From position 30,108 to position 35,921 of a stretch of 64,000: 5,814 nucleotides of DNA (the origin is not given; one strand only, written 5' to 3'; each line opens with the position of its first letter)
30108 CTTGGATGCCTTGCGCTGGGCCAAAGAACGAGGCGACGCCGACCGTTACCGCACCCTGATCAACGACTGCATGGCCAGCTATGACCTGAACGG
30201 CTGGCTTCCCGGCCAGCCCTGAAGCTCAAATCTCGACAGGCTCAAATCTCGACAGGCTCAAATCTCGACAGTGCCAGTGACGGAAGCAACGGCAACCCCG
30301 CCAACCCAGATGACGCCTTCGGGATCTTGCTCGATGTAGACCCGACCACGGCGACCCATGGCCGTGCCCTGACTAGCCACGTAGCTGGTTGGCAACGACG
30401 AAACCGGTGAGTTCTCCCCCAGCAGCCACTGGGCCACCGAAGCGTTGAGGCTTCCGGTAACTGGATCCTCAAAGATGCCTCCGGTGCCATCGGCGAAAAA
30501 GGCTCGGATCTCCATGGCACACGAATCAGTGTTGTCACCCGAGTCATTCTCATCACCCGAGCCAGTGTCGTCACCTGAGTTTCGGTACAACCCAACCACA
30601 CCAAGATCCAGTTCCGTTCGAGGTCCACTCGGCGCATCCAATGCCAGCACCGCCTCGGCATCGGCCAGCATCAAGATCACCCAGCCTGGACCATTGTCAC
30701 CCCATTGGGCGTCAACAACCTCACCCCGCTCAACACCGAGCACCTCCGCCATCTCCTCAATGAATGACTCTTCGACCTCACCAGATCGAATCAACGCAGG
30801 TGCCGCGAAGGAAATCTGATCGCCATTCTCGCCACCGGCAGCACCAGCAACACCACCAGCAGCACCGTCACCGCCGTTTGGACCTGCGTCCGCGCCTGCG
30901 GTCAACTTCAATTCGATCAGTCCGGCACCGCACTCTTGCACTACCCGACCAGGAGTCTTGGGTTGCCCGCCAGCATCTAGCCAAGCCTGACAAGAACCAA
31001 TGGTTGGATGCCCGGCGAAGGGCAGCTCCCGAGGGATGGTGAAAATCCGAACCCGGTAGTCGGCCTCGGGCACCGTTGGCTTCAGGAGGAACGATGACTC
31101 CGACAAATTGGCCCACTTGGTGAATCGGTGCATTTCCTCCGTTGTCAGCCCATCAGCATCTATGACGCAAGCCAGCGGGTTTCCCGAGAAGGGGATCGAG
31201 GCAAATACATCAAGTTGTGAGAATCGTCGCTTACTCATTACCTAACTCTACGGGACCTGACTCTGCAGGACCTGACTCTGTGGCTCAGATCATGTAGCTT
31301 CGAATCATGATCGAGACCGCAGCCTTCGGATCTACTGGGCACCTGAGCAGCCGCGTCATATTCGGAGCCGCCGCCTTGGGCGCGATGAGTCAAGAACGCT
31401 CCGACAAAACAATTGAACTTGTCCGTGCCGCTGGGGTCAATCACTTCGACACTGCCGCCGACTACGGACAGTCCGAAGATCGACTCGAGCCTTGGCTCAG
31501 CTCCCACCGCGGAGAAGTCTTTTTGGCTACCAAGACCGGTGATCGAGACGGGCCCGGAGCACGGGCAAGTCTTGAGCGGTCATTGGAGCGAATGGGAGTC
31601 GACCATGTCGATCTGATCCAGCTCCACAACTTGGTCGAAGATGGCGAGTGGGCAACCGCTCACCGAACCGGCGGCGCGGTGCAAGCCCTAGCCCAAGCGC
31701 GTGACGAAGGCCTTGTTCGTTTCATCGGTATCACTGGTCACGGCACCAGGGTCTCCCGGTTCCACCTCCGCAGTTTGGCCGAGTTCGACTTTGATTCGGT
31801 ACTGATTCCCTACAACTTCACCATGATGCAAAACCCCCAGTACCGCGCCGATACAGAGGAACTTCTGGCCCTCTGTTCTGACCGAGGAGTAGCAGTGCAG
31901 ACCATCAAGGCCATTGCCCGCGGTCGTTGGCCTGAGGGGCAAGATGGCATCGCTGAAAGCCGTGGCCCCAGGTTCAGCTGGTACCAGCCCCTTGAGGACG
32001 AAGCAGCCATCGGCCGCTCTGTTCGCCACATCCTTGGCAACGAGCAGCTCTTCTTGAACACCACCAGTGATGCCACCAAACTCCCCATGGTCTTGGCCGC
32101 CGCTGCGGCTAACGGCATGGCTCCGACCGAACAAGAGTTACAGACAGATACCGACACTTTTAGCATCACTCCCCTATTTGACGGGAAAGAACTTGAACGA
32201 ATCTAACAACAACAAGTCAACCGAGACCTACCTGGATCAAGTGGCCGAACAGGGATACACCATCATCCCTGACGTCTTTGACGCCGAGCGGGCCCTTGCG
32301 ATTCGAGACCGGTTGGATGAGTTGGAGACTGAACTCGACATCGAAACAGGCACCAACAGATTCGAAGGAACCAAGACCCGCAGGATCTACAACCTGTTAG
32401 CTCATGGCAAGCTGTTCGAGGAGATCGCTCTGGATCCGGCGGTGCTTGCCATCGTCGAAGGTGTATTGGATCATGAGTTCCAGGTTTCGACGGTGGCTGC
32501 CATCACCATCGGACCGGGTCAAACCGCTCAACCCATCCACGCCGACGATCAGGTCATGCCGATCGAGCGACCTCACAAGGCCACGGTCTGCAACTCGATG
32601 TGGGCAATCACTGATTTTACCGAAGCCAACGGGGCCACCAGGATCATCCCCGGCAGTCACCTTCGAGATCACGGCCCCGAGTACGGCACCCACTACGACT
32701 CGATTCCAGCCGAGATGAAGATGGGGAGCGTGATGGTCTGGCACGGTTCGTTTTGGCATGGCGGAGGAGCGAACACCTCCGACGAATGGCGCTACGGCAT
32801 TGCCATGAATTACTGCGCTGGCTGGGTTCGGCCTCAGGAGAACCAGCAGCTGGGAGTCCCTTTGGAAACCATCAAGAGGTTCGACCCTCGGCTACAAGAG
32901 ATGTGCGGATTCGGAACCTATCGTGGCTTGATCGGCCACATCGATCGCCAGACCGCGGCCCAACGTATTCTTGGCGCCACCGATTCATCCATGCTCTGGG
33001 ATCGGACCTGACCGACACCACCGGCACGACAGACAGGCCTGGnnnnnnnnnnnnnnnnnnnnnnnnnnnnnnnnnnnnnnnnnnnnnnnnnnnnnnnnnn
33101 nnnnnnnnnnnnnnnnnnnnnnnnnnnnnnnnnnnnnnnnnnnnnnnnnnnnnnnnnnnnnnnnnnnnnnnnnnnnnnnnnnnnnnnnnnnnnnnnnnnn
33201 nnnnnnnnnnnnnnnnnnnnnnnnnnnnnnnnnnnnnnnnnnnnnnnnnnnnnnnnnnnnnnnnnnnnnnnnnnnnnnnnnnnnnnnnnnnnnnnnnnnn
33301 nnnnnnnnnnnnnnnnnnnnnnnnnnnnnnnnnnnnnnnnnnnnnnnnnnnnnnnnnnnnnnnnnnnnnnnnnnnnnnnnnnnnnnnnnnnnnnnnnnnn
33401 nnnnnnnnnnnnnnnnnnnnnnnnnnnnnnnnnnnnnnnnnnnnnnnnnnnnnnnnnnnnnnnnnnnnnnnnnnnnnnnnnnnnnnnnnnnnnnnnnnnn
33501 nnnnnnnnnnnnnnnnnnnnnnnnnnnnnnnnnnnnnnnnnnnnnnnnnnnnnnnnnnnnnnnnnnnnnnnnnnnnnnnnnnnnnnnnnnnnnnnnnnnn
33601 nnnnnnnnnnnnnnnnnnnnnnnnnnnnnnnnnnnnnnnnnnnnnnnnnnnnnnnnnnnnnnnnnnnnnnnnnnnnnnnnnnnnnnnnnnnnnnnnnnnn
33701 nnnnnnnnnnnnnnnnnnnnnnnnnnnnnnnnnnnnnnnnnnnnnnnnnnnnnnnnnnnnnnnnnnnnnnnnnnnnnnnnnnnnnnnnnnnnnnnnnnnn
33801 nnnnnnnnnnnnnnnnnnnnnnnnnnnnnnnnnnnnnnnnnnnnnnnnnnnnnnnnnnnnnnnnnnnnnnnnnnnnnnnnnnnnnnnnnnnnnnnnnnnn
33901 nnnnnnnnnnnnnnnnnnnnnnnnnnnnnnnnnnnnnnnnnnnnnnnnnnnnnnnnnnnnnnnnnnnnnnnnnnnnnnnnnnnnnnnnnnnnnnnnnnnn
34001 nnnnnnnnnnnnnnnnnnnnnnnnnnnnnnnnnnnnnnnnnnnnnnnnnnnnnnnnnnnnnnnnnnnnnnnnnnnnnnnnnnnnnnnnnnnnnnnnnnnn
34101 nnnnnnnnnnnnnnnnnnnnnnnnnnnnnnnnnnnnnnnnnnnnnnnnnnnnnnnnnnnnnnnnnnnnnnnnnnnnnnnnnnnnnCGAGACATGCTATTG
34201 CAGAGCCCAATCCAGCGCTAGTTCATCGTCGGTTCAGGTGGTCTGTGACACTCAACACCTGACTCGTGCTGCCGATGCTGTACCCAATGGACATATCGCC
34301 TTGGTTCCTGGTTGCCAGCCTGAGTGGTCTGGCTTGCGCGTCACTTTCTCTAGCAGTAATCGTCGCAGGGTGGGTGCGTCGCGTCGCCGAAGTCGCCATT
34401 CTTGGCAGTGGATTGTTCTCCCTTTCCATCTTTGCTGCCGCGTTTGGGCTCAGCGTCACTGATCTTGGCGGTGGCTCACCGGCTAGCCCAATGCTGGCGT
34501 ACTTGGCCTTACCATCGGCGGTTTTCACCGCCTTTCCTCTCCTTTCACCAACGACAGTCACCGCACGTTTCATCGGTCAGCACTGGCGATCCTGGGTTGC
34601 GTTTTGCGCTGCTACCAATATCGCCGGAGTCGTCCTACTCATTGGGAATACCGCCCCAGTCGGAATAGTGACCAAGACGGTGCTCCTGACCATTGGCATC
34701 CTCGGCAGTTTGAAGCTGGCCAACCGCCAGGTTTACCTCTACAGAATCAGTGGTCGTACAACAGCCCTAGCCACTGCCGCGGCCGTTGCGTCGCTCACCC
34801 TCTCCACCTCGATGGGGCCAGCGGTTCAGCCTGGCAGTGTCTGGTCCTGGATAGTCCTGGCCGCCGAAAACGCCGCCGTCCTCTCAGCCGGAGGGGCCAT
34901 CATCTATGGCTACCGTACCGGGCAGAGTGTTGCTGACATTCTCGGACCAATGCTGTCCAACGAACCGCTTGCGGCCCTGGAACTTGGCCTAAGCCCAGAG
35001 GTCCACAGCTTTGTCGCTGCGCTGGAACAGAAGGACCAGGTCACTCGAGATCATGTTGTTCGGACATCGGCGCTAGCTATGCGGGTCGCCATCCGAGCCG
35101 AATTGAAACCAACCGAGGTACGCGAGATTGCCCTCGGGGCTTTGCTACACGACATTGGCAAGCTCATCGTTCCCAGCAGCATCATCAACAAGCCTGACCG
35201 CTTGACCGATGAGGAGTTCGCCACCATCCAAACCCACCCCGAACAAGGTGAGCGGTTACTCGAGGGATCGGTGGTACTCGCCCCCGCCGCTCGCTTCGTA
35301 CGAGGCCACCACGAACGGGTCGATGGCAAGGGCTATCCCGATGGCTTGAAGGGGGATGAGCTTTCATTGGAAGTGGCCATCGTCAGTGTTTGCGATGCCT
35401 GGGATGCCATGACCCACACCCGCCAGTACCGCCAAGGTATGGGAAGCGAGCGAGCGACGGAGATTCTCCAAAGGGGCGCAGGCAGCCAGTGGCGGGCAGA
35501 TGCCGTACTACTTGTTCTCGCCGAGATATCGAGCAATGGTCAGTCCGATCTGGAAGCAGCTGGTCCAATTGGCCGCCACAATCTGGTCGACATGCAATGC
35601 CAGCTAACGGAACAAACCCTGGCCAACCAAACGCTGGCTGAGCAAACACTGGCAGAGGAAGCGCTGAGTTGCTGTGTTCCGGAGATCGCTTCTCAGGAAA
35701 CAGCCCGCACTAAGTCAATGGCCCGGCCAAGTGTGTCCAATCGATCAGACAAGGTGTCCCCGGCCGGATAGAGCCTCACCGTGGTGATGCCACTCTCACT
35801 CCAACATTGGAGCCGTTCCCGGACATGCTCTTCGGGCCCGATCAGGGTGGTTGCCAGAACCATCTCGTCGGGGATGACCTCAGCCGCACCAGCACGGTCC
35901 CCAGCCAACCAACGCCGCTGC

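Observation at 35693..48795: Hybrid nicotinate-type N-heterocycle catabolic island with a predicted MmsA-type shortcut from 2-formylglutarate to glutaryl-CoA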

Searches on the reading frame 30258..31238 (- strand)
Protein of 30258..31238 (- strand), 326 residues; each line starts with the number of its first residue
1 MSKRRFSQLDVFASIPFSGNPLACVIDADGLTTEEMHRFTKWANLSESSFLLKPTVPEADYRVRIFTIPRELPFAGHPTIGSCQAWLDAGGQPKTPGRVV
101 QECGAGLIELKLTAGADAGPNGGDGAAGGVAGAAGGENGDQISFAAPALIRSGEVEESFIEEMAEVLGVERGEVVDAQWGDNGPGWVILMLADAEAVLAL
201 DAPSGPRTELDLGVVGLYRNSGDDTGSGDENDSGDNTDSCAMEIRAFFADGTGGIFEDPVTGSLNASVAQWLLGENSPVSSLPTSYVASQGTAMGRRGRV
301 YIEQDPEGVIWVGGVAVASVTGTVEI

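Call 21: search_protein_families(library=pfam, proteins=[window:30258-31238:-])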
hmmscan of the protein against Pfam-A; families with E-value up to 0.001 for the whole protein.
window:30258-31238:- (326 aa): 1 family
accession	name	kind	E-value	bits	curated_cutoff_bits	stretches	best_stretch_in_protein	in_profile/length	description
PF02567.21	PhzC-PhzF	-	6.6e-40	137.8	27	1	9-321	1-280/281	Phenazine biosynthesis-like protein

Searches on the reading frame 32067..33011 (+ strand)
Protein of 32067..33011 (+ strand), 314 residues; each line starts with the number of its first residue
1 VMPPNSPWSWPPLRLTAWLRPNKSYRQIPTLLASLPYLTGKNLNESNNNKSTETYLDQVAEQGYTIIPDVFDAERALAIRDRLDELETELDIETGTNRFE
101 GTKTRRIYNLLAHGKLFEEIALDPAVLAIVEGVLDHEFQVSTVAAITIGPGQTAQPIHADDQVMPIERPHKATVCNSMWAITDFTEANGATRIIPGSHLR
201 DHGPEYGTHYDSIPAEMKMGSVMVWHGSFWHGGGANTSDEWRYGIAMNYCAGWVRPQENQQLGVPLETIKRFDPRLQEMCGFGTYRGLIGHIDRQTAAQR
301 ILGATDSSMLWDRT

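Call 21: search_protein_families(library=pfam, proteins=[window:32067-33011:+])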
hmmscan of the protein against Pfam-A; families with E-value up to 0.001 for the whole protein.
window:32067-33011:+ (314 aa): 1 family
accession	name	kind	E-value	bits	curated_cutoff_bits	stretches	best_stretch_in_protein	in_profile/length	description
PF05721.19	PhyH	-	2.5e-31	110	22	1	61-242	3-211/213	Phytanoyl-CoA dioxygenase (PhyH)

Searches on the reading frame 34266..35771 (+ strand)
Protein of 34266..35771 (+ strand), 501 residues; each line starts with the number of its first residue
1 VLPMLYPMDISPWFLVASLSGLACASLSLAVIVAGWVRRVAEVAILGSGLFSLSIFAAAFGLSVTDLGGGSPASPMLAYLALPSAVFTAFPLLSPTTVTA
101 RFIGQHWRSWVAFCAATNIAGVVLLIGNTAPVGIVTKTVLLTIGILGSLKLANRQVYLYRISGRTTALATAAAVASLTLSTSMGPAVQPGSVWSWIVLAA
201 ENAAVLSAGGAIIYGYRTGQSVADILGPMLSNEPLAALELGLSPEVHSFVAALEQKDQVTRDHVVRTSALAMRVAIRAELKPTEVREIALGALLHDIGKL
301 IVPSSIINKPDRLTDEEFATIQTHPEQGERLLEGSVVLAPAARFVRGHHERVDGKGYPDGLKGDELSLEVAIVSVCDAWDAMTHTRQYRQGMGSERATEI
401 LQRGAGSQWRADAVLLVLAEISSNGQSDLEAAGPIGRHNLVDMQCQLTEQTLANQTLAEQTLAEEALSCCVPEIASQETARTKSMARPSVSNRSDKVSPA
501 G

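Call 21: search_protein_families(library=pfam, proteins=[window:34266-35771:+])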
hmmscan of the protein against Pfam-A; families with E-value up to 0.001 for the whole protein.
window:34266-35771:+ (501 aa): 3 families
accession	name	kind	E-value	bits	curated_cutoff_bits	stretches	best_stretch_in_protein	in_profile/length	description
PF13487.12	HD_5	-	5.2e-34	117.9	27.2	1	251-409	5-165/170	HD domain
PF01966.28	HD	-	1.5e-15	57.9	22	1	262-382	3-116/116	HD domain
PF08668.18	HDOD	-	0.0008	19.4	22.9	0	262-314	97-147/196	HDOD domain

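Call 75: search_protein_families(library=ncbifam, proteins=[window:34266-35771:+], max_evalue=1e-10)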
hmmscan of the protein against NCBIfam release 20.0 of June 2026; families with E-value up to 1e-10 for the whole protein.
window:34266-35771:+ (501 aa): 1 family
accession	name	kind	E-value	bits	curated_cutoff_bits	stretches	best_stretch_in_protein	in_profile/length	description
NF053512.1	nitric_RR_NosR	exception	1.7e-29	103.1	400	1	248-426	180-359/422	response regulator c-di-GMP phosphodiesterase, NosR family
